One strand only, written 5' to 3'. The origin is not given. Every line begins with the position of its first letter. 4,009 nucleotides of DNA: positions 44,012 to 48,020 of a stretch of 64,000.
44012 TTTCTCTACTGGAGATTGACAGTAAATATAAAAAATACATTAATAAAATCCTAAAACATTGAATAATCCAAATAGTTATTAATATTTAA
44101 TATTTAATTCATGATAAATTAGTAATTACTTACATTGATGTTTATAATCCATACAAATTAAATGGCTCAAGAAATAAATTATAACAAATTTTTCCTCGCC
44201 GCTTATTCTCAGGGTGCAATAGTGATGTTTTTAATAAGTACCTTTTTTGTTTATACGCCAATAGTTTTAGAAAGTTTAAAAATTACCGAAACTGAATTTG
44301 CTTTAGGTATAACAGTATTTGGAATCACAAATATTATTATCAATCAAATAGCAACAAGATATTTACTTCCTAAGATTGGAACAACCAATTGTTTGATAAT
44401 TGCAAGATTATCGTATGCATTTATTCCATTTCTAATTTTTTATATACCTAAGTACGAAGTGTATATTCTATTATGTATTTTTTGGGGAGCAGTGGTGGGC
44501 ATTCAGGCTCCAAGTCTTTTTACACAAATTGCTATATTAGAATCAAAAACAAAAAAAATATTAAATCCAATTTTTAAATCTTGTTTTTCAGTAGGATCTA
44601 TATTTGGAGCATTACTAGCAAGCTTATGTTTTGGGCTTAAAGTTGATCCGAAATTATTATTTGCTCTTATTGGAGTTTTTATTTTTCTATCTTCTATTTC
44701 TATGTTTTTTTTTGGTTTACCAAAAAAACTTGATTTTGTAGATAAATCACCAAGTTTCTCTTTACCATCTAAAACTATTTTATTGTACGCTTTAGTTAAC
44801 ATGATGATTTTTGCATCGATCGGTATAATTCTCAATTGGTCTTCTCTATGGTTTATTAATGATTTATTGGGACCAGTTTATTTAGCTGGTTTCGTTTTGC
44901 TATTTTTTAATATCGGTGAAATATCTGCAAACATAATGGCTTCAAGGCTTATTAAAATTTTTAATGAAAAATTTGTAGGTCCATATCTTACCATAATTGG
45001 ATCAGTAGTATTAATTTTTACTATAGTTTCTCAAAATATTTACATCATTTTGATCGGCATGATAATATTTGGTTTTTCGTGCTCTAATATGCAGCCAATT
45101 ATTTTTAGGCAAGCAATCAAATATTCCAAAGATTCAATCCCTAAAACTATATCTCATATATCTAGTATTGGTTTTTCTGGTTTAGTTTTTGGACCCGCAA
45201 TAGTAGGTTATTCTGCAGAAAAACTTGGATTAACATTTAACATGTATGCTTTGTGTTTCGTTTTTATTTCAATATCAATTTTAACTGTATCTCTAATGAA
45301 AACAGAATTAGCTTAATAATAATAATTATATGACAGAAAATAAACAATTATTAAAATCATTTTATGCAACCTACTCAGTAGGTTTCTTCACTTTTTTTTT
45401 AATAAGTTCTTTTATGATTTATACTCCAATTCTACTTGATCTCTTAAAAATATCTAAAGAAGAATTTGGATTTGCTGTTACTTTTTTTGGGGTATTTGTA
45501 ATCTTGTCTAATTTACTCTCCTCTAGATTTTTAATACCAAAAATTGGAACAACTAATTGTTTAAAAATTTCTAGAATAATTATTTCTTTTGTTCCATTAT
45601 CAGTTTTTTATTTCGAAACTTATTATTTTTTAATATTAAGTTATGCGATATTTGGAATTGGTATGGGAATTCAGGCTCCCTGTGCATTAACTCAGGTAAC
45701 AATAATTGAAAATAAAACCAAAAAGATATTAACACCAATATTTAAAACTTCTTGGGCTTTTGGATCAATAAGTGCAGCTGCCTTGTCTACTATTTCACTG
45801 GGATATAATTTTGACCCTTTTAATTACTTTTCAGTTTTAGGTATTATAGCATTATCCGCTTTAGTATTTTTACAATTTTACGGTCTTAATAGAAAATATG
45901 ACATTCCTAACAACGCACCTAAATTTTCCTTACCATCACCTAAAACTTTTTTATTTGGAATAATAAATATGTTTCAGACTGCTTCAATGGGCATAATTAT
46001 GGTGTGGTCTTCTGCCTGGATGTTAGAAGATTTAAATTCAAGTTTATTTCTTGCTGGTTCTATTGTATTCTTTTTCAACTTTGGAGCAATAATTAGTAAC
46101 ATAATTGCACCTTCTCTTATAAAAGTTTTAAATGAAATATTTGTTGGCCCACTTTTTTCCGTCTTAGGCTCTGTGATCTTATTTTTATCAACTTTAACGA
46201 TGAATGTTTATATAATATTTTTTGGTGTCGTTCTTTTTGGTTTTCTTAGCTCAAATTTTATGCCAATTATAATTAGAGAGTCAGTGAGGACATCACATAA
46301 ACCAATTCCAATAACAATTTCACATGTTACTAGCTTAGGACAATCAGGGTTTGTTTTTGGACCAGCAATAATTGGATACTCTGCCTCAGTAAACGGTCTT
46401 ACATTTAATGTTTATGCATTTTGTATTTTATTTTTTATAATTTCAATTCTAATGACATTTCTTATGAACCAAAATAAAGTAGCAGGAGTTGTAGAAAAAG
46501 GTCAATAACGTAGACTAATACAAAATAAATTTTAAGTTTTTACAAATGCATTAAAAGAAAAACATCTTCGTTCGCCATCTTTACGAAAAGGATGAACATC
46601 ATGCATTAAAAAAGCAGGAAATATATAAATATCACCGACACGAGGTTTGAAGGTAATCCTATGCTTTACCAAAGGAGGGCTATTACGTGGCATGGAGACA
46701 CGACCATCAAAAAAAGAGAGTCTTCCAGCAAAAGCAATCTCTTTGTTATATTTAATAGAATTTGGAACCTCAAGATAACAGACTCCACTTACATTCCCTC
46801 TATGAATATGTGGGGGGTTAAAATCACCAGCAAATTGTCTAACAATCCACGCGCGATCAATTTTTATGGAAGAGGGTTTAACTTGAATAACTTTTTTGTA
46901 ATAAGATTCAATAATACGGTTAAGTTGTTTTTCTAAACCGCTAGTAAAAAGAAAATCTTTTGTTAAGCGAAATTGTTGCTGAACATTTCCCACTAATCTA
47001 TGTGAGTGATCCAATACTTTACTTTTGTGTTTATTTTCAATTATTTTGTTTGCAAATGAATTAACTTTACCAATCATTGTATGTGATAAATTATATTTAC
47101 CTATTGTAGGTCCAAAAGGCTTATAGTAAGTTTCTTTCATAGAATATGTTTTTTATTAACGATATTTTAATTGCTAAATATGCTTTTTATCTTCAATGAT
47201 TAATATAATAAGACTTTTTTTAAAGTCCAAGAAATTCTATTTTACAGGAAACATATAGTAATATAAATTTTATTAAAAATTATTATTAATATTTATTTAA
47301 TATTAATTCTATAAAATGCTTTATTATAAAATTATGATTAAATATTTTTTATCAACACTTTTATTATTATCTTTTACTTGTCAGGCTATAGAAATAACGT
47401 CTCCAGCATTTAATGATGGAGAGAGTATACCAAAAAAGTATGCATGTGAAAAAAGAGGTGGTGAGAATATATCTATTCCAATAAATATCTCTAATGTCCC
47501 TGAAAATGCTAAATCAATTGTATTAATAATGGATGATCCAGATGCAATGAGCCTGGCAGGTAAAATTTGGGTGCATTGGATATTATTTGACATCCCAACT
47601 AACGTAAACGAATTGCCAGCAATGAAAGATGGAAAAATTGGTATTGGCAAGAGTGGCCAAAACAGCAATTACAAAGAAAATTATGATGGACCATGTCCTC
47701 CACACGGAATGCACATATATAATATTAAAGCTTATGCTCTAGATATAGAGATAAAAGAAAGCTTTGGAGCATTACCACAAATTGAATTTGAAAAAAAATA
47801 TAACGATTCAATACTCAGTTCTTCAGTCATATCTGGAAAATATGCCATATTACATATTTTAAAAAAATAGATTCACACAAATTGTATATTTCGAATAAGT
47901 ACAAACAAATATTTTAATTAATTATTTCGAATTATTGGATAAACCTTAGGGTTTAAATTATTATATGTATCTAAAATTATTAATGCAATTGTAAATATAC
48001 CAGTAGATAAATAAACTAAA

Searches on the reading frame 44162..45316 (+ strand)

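Call 13: search_protein_families(library=ncbifam, proteins=[window:44162-45316:+], max_evalue=1e-10)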
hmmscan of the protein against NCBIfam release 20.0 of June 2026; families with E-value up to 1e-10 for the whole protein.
window:44162-45316:+ (384 aa): 0 families

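Call 87: search_protein_families(library=padloc, proteins=[window:44162-45316:+], max_evalue=0.0001)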
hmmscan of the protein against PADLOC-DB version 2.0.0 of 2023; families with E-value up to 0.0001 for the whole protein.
window:44162-45316:+ (384 aa): 0 families

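Call 88: search_protein_families(library=pfam, proteins=[window:44162-45316:+], max_evalue=0.00001)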
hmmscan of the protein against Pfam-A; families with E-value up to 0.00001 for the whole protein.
window:44162-45316:+ (384 aa): 1 family
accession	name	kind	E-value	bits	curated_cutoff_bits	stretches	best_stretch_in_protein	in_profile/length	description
PF07690.21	MFS_1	-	8.6e-15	54.9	33.4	1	212-377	4-170/347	Major Facilitator Superfamily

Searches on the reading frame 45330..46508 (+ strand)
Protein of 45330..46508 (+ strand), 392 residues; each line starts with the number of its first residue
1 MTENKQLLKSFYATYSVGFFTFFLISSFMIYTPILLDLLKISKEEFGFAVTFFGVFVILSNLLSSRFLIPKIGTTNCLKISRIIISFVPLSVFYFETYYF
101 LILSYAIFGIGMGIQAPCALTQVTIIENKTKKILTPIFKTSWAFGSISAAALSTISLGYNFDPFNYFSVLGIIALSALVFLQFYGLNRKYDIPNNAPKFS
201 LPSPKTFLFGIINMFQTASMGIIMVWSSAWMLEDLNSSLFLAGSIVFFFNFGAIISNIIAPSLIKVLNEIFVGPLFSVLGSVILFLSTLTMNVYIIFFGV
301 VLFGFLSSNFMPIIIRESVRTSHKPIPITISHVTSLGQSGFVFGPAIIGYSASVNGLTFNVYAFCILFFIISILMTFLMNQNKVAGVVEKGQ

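Call 13: search_protein_families(library=ncbifam, proteins=[window:45330-46508:+], max_evalue=1e-10)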
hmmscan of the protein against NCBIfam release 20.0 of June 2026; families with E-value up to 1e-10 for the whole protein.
window:45330-46508:+ (392 aa): 0 families

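Call 87: search_protein_families(library=padloc, proteins=[window:45330-46508:+], max_evalue=0.0001)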
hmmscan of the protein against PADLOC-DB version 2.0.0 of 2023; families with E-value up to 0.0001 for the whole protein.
window:45330-46508:+ (392 aa): 0 families

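Call 88: search_protein_families(library=pfam, proteins=[window:45330-46508:+], max_evalue=0.00001)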
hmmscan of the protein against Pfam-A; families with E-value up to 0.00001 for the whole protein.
window:45330-46508:+ (392 aa): 1 family
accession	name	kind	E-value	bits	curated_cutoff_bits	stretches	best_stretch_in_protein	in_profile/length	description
PF07690.21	MFS_1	-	4e-14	52.7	33.4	1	16-314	3-315/347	Major Facilitator Superfamily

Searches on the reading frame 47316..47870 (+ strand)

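Call 87: search_protein_families(library=padloc, proteins=[window:47316-47870:+], max_evalue=0.0001)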
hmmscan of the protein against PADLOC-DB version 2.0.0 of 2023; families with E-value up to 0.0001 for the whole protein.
window:47316-47870:+ (184 aa): 0 families

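Call 88: search_protein_families(library=pfam, proteins=[window:47316-47870:+], max_evalue=0.00001)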
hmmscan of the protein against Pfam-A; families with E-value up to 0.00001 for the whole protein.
window:47316-47870:+ (184 aa): 1 family
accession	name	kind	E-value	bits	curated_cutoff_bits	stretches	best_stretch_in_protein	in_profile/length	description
PF01161.25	PBP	-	2.6e-30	106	24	1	38-176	2-135/135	Phosphatidylethanolamine-binding protein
